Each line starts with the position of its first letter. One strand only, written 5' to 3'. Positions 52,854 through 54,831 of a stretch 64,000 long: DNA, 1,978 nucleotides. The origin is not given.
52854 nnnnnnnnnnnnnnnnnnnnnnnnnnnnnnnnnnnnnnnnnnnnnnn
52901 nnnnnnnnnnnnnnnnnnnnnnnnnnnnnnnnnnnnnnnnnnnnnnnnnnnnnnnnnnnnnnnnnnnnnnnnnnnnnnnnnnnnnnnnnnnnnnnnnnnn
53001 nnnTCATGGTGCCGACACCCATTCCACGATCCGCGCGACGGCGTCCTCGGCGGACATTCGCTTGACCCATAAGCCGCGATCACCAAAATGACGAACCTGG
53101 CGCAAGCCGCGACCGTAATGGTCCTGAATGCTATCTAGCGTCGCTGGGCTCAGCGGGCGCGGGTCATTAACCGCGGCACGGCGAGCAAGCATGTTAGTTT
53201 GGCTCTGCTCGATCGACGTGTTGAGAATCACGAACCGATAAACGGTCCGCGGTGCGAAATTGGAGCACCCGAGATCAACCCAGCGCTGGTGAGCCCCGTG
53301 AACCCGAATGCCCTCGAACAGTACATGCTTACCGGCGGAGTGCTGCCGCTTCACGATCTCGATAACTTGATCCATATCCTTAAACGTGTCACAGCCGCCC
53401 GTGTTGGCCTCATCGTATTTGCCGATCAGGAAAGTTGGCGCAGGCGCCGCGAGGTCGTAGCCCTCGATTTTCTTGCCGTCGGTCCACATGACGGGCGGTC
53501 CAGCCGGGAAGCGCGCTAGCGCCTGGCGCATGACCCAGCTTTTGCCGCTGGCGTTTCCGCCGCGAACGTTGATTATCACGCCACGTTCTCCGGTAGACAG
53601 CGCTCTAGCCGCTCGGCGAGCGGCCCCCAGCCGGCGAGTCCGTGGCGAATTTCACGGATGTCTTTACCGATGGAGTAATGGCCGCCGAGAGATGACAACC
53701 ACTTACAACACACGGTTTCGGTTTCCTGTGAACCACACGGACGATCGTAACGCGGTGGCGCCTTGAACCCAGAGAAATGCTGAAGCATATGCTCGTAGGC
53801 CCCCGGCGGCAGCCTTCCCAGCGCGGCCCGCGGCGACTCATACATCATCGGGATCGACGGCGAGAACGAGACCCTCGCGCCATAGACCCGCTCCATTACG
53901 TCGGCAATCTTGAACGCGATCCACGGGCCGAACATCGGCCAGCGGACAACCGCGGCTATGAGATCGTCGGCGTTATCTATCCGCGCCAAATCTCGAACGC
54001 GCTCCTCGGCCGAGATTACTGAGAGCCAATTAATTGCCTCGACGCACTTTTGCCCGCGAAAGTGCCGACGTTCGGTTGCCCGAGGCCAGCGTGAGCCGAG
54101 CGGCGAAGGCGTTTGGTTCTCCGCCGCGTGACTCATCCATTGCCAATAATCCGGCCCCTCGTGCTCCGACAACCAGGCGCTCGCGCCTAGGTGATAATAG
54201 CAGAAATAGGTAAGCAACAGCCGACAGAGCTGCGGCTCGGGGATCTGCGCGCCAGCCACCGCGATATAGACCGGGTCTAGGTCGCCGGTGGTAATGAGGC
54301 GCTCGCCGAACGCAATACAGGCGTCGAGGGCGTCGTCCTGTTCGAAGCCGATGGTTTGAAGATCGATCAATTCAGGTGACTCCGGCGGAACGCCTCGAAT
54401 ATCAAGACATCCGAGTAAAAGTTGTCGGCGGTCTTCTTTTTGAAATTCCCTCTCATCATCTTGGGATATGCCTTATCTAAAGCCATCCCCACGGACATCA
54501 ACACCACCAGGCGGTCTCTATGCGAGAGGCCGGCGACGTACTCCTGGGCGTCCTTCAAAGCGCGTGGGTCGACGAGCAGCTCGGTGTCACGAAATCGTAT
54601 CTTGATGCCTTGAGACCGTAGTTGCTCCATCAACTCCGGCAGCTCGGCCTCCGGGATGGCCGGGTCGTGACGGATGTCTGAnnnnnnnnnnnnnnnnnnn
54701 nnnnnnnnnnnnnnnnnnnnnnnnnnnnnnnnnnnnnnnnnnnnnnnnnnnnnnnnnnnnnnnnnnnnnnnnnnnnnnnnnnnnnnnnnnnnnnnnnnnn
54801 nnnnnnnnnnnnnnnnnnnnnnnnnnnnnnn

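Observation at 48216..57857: Thymidine-hypermodification-like gene cluster with duplicated kinases and duplicated pyrophosphorylase-like proteins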

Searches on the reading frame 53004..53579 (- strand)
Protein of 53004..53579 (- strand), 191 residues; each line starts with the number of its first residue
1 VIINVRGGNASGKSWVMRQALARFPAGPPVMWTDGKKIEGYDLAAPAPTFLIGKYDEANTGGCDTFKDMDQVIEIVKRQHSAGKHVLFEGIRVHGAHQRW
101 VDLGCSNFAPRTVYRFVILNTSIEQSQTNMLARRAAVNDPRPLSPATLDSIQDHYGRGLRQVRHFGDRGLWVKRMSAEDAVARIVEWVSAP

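Call 3: search_protein_families(library=pfam, proteins=[window:53004-53579:-], max_evalue=0.01)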
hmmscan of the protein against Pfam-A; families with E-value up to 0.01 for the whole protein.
window:53004-53579:- (191 aa): 1 family
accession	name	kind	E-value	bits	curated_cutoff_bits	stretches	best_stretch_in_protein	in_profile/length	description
PF18748.7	HMUDK_HMUD1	-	1.2e-05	25.4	27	1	4-154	21-168/196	5-hmdU DNA kinase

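Call 42: search_dna_similar(query=window:53004-53579:-, collection=phages, mode=protein, max_rows=40, max_evalue=0.001)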
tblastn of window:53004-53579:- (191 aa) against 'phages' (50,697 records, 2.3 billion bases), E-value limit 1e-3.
Records with a match: 52; places in all: 52; records where one place covers at least 80% of the query: 34.
Best place of each record, by identity: <60% 52.
By first word of the organism name: Pseudomonas 18; Vibrio 11; Escherichia 8; Salmonella 6; Shigella 6; phage 1; Enterobacter 1; Yersinia 1.
By host as written in the record: - 12; Pseudomonas aeruginosa 11; Escherichia coli 4; Shigella boydii 4; Pseudomonas sp. 3; Escherichia sp. 2; Shigella boydii type 1 2; Pseudomonas aeruginosa PAO-1 1; and 13 more.
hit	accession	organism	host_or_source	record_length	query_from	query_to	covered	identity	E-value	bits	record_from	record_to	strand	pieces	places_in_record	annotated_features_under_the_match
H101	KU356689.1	Pseudomonas phage ZC01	Pseudomonas aeruginosa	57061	2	190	99%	30.4%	3e-15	78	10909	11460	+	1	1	hypothetical protein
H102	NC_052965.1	Pseudomonas phage ZC01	Pseudomonas aeruginosa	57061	2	190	99%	30.4%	3e-15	78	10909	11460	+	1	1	terminase small subunit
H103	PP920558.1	Pseudomonas phage Lucjan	Pseudomonas aeruginosa PAO-1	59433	2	190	99%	30.2%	2e-14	76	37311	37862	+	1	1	hypothetical protein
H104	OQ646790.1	Pseudomonas phage PA_LZ03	Pseudomonas aeruginosa PA14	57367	2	190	99%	29.8%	1e-14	77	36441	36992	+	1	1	hypothetical protein (x2)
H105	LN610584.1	Pseudomonas phage vB_PaeS_PAO1_Ab19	Pseudomonas aeruginosa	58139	2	190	99%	29.8%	2e-14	76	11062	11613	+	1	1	record has no annotation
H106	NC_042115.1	Pseudomonas phage vB_PaeS_PAO1_Ab19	Pseudomonas aeruginosa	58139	2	190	99%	29.8%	2e-14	76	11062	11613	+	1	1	terminase small subunit | hypothetical protein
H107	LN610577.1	Pseudomonas phage vB_PaeS_PAO1_Ab18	Pseudomonas aeruginosa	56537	2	190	99%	29.8%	5e-14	75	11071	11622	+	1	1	ORF12: hypothetical protein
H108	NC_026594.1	Pseudomonas phage vB_PaeS_PAO1_Ab18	Pseudomonas aeruginosa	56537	2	190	99%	29.8%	5e-14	75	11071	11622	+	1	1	ORF12: terminase small subunit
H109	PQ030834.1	Pseudomonas phage phiW8-1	Pseudomonas aeruginosa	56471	2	190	99%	29.3%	7e-14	75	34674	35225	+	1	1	record has no annotation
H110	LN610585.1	Pseudomonas phage vB_PaeS_PAO1_Ab20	Pseudomonas aeruginosa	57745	2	190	99%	29.3%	2e-13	73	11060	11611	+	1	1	record has no annotation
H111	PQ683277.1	phage Simon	raw sewage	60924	2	188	98%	29.2%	6e-15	77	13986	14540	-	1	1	record has no annotation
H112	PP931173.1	Pseudomonas phage PAKlein3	Pseudomonas aeruginosa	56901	2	190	99%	28.8%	3e-13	73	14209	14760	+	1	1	terminase small subunit (x2)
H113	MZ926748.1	Pseudomonas phage AIIMS-Plu-RaNi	Pseudomonas luteola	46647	2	142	74%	35.7%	1e-14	77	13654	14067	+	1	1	hypothetical protein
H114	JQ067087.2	Pseudomonas phage PaMx11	Pseudomonas aeruginosa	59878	2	142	74%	35.7%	2e-14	76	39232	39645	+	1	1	hypothetical protein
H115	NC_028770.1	Pseudomonas phage PaMx11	Pseudomonas aeruginosa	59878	2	142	74%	35.7%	2e-14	76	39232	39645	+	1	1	terminase small subunit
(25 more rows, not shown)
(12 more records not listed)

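Call 75: search_protein_families(library=ncbifam, proteins=[window:53004-53579:-], max_evalue=0.001)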
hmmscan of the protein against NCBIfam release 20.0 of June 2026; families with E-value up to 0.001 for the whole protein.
window:53004-53579:- (191 aa): 0 families

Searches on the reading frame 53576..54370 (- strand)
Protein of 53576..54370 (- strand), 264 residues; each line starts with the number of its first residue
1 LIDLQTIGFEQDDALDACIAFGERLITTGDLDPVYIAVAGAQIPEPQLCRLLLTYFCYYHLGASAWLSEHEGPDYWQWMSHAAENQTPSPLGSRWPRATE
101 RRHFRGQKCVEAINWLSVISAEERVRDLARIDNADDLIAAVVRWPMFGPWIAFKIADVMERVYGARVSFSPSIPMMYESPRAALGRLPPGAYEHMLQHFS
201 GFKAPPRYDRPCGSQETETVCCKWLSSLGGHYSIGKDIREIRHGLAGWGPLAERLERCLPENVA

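Call 3: search_protein_families(library=pfam, proteins=[window:53576-54370:-], max_evalue=0.01)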
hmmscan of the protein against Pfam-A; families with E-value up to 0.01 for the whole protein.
window:53576-54370:- (264 aa): 1 family
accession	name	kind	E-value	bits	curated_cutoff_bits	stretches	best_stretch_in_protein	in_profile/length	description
PF18724.6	ADDT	-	3.4e-11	43.8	26.2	1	35-227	26-228/232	Amino acid:DNA transferase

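Call 13: search_dna_similar(query=window:53576-54370:-, collection=phages, mode=protein, max_rows=30)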
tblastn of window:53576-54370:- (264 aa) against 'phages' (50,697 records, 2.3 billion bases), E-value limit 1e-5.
Records with a match: 101; places in all: 102; records where one place covers at least 80% of the query: 99.
Best place of each record, by identity: <60% 101.
By first word of the organism name: Pseudomonas 70; Bordetella 9; Gordonia 6; Rhizobium 3; Stenotrophomonas 2; Delftia 2; Acinetobacter 2; Rhodoferax 2; Pseudanabaena 1; Sphaerotilus 1; and 3 more.
By host as written in the record: Pseudomonas aeruginosa 27; Pseudomonas aeruginosa PAO1 22; Bordetella bronchiseptica ATCC 10580 9; - 8; Pseudomonas sp. 5; Gordonia rubripertincta NRRL B-16540 5; Pseudomonas aeruginosa PA14 4; Stenotrophomonas maltophilia 2; and 15 more.
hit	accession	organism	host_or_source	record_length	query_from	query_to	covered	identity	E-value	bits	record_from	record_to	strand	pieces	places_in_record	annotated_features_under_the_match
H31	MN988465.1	Rhizobium phage RHph_TM26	Rhizobium sp. N4311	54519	11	249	91%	41.6%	7e-51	184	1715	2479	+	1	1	hypothetical protein | polynucleotide 5'-kinase and 3'-phosphatase protein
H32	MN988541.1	Rhizobium phage RHph_I65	Rhizobium phaseoli INC1-2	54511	11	249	91%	40.5%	1e-47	174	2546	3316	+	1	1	hypothetical protein (x2)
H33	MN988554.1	Rhizobium phage RHph_I72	Rhizobium etli 343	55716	11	249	91%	40.5%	1e-47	174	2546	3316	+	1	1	hypothetical protein (x2)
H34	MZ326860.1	Stenotrophomonas phage Sonora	Stenotrophomonas maltophilia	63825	20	259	91%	39.3%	2e-51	185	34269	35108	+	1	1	alpha-glutamyl/putrescinyl thymine pyrophosphorylase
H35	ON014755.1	Pseudanabaena phage Pam3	Pseudanabaena sp.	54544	12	249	90%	39.4%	1e-43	163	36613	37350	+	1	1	aGPT-Pplase2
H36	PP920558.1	Pseudomonas phage Lucjan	Pseudomonas aeruginosa PAO-1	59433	21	259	91%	39.2%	6e-53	190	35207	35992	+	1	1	hypothetical protein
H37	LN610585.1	Pseudomonas phage vB_PaeS_PAO1_Ab20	Pseudomonas aeruginosa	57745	21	259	91%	39.1%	6e-54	192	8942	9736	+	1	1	record has no annotation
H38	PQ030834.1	Pseudomonas phage phiW8-1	Pseudomonas aeruginosa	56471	21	259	91%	39.1%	7e-54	192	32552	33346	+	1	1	record has no annotation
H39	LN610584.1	Pseudomonas phage vB_PaeS_PAO1_Ab19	Pseudomonas aeruginosa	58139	21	259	91%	39.1%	7e-54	192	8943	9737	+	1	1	record has no annotation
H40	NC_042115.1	Pseudomonas phage vB_PaeS_PAO1_Ab19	Pseudomonas aeruginosa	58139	21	259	91%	39.1%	7e-54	192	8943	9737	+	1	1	hypothetical protein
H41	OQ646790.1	Pseudomonas phage PA_LZ03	Pseudomonas aeruginosa PA14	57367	21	259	91%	39.1%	9e-54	192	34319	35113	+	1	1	hypothetical protein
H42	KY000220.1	Bordetella phage FP1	Bordetella bronchiseptica ATCC 10580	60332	21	261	91%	38.7%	7e-51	184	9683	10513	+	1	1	hypothetical protein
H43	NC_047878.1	Bordetella phage FP1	Bordetella bronchiseptica ATCC 10580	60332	21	261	91%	38.7%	7e-51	184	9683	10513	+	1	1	hypothetical protein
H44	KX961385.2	Bordetella phage LK3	Bordetella bronchiseptica ATCC 10580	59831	21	261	91%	38.7%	2e-50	182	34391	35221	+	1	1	hypothetical protein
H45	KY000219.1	Bordetella phage CN2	Bordetella bronchiseptica ATCC 10580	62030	21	261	91%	38.7%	2e-50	182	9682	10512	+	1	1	hypothetical protein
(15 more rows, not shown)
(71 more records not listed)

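Call 15: get_annotated_region(hit=H31, flank=9000)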
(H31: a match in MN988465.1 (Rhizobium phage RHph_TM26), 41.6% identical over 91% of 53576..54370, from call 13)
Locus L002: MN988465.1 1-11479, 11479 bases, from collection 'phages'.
description: Rhizobium phage RHph_TM26, complete genome.
organism: Rhizobium phage RHph_TM26 (NCBI taxid 2509758)
taxonomy: Viruses; Duplodnaviria; Heunggongvirae; Uroviricota; Caudoviricetes
host: Rhizobium sp. N4311; source: agricultural lands; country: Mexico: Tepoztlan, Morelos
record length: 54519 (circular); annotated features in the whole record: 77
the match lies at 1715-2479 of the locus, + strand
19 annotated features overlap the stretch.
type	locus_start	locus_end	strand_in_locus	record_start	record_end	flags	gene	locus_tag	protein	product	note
CDS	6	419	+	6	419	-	-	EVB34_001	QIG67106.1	hypothetical protein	-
CDS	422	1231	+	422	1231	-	-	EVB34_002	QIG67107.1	FAD dependent oxidoreductase protein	GO_function: GO:0016491 - oxidoreductase activity; GO_process: GO:0055114 - oxidation-reduction process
CDS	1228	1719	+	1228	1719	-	-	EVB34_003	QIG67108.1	polynucleotide 5'-kinase and 3'-phosphatase protein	-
CDS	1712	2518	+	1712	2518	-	-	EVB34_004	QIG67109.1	hypothetical protein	-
CDS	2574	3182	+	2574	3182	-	-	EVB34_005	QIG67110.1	P-loop NTPase domain-containing protein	-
CDS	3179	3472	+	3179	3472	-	-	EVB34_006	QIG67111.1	hypothetical protein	-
CDS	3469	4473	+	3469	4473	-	-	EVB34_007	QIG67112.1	hypothetical protein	-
CDS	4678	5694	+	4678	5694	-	-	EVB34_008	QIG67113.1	thymidylate synthase protein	GO_function: GO:0004799 - thymidylate synthase activity; GO_process: GO:0006231 - dTMP biosynthetic process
CDS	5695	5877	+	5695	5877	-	-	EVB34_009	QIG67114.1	hypothetical protein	-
CDS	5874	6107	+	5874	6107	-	-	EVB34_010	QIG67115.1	hypothetical protein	-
CDS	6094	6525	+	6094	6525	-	-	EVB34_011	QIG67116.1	DUF4406 domain-containing protein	-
CDS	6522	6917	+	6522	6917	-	-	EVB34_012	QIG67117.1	DUF3310 domain-containing protein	-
CDS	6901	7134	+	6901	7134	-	-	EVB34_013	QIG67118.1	chromosomal replication initiator DnaA-like protein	GO_function: GO:0005524 - ATP binding; GO_function: GO:0043565 - sequence-specific DNA binding; GO_process: GO:0006270 ...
CDS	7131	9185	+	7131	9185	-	-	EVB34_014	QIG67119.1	DNA polymerase I protein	GO_function: GO:0003676 - nucleic acid binding; GO_function: GO:0003887 - DNA-directed DNA polymerase activity; ...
CDS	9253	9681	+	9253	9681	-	-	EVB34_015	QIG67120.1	deoxycytidylate deaminase protein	GO_function: GO:0003824 - catalytic activity; GO_function: GO:0016787 - hydrolase activity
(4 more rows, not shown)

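Call 29: search_solved_structures(query=window:53576-54370:-, max_evalue=0.001, show_alignments=3)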
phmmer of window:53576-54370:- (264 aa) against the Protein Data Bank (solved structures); distinct sequences matched with E-value up to 0.001: 2.
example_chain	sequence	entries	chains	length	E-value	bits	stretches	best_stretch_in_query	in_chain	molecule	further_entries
8z2m_A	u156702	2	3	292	1.2e-55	192.2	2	20-196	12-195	Glycinyltransferase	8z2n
25qc_A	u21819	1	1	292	5e-54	186.9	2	20-184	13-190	Amino acid:DNA transferase domain-containing protein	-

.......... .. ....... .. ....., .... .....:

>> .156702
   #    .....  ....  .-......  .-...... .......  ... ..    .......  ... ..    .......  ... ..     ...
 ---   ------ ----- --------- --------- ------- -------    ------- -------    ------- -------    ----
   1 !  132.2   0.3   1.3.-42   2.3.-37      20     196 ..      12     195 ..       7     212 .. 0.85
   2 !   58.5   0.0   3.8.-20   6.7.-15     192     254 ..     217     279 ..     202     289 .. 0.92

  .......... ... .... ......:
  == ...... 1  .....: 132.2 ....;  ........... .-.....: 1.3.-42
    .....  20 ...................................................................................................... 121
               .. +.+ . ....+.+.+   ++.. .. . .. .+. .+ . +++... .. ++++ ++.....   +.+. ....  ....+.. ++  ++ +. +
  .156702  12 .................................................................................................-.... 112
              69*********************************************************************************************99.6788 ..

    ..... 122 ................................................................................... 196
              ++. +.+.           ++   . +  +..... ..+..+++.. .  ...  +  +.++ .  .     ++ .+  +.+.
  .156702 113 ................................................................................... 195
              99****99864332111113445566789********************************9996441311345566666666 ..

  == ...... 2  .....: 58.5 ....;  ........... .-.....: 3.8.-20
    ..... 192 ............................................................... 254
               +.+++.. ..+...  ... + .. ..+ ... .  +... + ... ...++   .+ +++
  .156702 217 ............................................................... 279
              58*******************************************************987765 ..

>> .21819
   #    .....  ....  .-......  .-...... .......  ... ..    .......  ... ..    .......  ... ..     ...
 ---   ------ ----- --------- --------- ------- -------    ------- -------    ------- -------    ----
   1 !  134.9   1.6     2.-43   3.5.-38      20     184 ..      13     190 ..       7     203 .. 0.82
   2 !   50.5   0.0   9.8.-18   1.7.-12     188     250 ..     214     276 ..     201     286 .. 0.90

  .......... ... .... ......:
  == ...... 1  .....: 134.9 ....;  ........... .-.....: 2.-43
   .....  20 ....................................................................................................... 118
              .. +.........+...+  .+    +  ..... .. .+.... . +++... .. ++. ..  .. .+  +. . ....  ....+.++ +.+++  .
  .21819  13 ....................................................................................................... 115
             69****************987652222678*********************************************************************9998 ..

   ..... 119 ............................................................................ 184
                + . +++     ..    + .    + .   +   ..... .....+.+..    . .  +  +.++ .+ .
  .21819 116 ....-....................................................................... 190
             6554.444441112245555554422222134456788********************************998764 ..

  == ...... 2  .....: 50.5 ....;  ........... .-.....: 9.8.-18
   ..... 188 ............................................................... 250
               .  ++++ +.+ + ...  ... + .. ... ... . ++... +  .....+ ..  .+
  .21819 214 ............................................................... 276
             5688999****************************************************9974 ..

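Call 75: search_protein_families(library=ncbifam, proteins=[window:53576-54370:-], max_evalue=0.001)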
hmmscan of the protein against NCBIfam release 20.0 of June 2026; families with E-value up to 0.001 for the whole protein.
window:53576-54370:- (264 aa): 0 families

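Call 104: get_annotated_region(hit=H35, flank=9000)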
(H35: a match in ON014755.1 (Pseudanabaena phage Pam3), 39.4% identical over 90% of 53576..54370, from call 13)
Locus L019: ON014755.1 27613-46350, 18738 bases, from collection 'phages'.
description: Pseudanabaena phage Pam3, complete genome.
organism: Pseudanabaena phage Pam3 (NCBI taxid 2936519)
taxonomy: Viruses; Duplodnaviria; Heunggongvirae; Uroviricota; Caudoviricetes
host: Pseudanabaena sp.; source: water samples from the Lake Chaohu; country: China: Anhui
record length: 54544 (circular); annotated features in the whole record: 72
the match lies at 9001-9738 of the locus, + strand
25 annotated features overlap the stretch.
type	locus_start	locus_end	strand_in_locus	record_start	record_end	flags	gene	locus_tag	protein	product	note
CDS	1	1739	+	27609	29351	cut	-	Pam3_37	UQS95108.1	ribonucleotide reductase of clase II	Ribonucleotide reductase of clase II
CDS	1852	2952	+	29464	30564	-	-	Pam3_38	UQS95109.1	penicillinase repressor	Penicillinase repressor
CDS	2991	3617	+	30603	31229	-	-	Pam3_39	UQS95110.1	hypothetical protein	-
CDS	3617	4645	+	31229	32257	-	-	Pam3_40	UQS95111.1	hypothetical protein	-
CDS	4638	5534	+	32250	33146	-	-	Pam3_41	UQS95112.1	DNA topoisomerase VI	-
CDS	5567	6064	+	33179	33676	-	-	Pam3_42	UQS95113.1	hypothetical protein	-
CDS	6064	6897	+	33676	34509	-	-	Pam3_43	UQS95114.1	threonine dehydratase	Threonine dehydratase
CDS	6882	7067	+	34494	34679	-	-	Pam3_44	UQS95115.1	hypothetical protein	-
CDS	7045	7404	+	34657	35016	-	-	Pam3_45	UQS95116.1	HNH endonuclease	Endonuclease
CDS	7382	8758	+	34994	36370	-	-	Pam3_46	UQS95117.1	DNA repair photolyase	-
CDS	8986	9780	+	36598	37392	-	-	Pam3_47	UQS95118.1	aGPT-Pplase2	-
CDS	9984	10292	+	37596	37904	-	-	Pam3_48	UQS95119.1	hypothetical protein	-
CDS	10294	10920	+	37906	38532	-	-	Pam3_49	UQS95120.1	nucleoside triphosphate hydrolase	Nucleoside triphosphate hydrolase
CDS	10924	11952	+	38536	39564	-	-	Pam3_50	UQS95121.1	aGPT-Pplase1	-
CDS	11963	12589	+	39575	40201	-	-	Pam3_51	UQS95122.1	Nmad5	-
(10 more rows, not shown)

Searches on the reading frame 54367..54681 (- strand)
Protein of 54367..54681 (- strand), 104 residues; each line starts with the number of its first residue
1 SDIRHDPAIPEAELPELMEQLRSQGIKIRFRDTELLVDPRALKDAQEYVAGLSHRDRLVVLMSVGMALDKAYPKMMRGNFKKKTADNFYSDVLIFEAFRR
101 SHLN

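Call 3: search_protein_families(library=pfam, proteins=[window:54367-54681:-], max_evalue=0.01)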
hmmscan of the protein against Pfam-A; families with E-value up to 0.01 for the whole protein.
window:54367-54681:- (104 aa): 0 families

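Call 18: search_protein_families(library=phrogs, proteins=[window:54367-54681:-], max_evalue=0.001)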
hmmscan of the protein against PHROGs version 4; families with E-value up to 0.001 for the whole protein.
window:54367-54681:- (104 aa): 0 families

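Call 54: search_protein_families(library=pfam, proteins=[window:54367-54681:-], max_evalue=5)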
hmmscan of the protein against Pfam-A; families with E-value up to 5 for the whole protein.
window:54367-54681:- (104 aa): 1 family
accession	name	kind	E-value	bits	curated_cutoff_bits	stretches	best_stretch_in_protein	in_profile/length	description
PF03447.22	NAD_binding_3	-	0.16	13.2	24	1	13-88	49-114/116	Homoserine dehydrogenase, NAD binding domain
